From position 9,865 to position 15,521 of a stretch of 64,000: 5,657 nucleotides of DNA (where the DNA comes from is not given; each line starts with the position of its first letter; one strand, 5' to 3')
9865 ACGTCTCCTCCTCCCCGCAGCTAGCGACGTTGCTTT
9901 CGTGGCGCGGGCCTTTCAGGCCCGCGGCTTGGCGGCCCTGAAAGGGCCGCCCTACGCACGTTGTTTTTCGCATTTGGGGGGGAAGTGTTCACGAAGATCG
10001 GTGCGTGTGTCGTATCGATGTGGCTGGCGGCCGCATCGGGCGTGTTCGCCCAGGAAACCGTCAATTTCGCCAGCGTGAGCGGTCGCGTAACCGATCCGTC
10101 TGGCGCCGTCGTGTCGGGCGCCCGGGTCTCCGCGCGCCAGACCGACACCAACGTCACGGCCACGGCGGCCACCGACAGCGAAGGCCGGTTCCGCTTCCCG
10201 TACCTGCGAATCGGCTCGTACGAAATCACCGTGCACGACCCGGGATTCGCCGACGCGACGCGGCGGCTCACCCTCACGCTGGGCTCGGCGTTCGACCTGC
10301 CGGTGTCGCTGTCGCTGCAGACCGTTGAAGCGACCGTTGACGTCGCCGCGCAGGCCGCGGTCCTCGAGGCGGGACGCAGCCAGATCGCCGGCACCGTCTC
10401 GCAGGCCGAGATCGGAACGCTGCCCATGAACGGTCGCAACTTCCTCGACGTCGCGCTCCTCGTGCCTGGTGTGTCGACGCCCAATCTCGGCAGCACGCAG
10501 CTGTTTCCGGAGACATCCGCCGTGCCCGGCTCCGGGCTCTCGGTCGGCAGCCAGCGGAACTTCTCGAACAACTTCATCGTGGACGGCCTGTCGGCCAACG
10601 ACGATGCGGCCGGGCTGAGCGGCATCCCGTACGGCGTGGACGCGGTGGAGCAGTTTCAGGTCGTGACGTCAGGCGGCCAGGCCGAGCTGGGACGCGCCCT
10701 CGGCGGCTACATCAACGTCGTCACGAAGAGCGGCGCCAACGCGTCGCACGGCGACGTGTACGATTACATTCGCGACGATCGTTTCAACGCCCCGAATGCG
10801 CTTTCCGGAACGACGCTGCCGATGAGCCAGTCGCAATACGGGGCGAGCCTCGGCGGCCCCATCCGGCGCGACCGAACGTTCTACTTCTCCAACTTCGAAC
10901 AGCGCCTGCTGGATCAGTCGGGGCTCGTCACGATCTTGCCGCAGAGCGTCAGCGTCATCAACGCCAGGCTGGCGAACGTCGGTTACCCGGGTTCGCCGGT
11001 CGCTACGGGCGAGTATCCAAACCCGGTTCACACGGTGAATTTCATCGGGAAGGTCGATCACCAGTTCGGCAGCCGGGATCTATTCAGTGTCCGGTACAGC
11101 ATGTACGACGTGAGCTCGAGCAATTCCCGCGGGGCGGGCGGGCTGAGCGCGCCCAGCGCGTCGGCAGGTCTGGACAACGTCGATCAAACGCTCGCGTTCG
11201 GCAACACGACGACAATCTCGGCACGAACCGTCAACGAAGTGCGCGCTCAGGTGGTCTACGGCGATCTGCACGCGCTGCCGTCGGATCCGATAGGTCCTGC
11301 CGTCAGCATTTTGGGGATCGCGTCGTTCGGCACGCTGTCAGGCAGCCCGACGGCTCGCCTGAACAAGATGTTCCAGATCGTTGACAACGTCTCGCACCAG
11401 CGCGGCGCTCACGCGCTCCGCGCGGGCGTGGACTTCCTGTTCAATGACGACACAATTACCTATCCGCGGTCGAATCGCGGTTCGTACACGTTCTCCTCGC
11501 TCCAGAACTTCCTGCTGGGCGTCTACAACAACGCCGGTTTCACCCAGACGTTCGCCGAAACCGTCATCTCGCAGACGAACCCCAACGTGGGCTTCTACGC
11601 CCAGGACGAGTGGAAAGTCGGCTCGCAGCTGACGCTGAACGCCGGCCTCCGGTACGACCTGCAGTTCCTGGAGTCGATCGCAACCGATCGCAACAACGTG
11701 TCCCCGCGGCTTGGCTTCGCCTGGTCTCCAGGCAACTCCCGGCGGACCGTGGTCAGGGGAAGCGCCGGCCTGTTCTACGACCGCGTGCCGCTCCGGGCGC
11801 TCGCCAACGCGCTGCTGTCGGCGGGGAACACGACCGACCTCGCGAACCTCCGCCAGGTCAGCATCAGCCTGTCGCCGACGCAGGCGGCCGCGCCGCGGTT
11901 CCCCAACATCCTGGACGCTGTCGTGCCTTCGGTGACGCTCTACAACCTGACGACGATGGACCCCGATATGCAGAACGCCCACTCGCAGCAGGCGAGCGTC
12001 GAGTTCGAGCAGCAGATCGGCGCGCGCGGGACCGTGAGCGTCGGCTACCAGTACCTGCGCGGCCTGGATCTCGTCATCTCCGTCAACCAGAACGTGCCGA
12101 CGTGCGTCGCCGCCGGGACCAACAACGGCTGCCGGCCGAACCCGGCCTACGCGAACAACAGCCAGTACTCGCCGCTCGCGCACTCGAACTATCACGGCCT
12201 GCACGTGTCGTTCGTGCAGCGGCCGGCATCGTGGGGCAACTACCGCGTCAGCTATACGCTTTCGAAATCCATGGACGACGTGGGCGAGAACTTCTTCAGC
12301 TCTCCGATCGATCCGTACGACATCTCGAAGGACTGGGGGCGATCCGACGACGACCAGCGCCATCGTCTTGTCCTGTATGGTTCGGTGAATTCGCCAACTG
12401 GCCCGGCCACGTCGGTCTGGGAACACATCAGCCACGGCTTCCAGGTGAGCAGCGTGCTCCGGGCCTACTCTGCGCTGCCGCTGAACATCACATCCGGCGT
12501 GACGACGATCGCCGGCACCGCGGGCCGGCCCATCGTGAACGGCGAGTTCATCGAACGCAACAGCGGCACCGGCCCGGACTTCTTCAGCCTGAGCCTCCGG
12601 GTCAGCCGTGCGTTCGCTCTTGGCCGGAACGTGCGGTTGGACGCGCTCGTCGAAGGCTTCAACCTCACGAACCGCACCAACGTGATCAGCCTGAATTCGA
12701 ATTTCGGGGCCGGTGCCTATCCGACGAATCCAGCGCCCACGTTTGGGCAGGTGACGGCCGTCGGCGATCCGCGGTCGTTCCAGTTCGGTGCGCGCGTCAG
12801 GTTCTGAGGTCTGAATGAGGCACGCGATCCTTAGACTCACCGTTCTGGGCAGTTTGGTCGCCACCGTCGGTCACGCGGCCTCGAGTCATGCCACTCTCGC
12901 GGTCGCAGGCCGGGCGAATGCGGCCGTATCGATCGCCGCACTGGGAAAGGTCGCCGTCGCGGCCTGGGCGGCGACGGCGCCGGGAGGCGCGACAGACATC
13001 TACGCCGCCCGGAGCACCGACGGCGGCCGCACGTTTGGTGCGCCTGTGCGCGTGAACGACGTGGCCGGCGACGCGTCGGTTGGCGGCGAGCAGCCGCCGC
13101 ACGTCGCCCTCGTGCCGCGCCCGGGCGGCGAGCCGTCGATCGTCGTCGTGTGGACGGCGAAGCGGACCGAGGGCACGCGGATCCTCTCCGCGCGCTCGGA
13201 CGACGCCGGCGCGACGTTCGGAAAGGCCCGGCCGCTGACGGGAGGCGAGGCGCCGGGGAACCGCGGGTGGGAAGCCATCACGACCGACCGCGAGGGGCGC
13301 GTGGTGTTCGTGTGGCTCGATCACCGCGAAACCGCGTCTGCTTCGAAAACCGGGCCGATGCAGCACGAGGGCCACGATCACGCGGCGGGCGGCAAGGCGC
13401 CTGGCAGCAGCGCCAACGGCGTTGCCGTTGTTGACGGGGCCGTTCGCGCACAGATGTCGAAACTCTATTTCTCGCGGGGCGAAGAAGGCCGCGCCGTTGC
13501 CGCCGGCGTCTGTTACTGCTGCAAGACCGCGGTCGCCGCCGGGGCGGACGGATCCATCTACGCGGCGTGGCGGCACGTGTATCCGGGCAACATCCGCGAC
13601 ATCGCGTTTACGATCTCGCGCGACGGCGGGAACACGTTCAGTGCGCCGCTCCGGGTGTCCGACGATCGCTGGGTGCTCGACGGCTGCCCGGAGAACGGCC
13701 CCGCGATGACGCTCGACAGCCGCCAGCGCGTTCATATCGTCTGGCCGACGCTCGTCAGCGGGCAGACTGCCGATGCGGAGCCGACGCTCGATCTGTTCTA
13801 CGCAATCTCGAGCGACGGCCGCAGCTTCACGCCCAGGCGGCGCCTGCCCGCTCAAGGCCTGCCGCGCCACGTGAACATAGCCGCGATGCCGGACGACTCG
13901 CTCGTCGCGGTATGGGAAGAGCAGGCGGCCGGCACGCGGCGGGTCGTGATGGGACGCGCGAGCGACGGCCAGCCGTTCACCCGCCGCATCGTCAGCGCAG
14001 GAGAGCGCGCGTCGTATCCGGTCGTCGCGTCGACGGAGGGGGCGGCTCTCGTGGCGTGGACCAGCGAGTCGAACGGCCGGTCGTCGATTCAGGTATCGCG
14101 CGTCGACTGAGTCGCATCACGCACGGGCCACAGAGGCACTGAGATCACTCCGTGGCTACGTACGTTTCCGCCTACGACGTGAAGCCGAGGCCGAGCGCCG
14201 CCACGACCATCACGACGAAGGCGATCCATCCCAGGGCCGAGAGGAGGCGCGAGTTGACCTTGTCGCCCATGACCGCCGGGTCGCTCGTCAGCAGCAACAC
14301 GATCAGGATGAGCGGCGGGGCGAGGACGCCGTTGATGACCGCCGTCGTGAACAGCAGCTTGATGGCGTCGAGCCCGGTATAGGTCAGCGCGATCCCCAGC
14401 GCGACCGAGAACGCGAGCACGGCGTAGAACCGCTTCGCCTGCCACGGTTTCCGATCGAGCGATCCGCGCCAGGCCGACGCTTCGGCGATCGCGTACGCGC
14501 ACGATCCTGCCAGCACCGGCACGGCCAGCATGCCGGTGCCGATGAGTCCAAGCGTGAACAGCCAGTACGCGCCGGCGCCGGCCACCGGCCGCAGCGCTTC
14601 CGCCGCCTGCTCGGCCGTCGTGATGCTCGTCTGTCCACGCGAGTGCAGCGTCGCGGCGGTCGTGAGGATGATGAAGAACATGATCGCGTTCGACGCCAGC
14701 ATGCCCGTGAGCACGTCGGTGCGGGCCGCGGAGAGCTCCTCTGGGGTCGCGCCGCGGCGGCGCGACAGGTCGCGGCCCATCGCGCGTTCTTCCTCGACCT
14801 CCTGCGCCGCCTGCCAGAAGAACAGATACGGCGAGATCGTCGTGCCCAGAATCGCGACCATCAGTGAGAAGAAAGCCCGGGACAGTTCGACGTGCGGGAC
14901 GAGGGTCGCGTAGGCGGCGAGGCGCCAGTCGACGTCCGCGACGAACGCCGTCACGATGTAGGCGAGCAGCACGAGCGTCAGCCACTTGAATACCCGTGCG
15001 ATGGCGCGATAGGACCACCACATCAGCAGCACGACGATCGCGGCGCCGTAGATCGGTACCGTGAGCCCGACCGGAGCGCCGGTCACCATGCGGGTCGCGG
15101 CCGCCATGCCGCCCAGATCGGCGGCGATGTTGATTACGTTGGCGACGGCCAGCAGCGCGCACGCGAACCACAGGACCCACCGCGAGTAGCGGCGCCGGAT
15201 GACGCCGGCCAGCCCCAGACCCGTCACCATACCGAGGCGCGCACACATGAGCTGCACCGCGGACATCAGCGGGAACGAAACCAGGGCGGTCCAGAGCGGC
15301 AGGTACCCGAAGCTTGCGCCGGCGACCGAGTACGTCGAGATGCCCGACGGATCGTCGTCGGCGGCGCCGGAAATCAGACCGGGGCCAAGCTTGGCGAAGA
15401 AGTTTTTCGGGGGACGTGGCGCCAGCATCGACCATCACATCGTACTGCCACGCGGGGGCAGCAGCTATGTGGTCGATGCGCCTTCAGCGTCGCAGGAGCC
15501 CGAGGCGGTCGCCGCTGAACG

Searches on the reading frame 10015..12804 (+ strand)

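Call 59: search_protein_families(library=pfam, max_evalue=0.0001, proteins=[window:10015-12804:+])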
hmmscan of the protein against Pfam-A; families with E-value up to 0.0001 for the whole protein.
window:10015-12804:+ (930 aa): 5 families
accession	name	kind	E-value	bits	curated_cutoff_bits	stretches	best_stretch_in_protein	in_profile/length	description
PF25183.1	OMP_b-brl_4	-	2.8e-111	373.8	30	4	555-839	431-731/838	Outer membrane beta barrel domain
PF13620.12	CarboxypepD_reg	-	1.4e-20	73.9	32.3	1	20-99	1-81/82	Carboxypeptidase regulatory-like domain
PF00593.30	TonB_dep_Rec_b-barrel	-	3.7e-06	27.5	27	1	385-585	55-238/436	TonB dependent receptor-like, beta-barrel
PF13715.12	CarbopepD_reg_2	-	1.7e-05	25.2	32.2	1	21-105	1-82/88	CarboxypepD_reg-like domain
PF17210.9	SdrD_B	-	2.7e-05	24.7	29.7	0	27-82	18-73/112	SdrD B-like domain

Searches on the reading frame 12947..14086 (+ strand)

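Call 59: search_protein_families(library=pfam, max_evalue=0.0001, proteins=[window:12947-14086:+])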
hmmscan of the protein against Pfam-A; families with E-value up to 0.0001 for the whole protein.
window:12947-14086:+ (380 aa): 1 family
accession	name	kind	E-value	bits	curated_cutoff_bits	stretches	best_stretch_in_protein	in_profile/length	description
PF13088.12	BNR_2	-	1.8e-06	28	31.4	0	204-303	3-103/277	BNR repeat-like domain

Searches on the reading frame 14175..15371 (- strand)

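Call 59: search_protein_families(library=pfam, max_evalue=0.0001, proteins=[window:14175-15371:-])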
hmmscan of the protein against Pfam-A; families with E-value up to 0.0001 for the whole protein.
window:14175-15371:- (399 aa): 1 family
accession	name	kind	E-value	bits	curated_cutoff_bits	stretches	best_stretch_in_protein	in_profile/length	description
PF01566.24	Nramp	-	3.3e-85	286.7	29.8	1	11-374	1-356/357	Natural resistance-associated macrophage protein-like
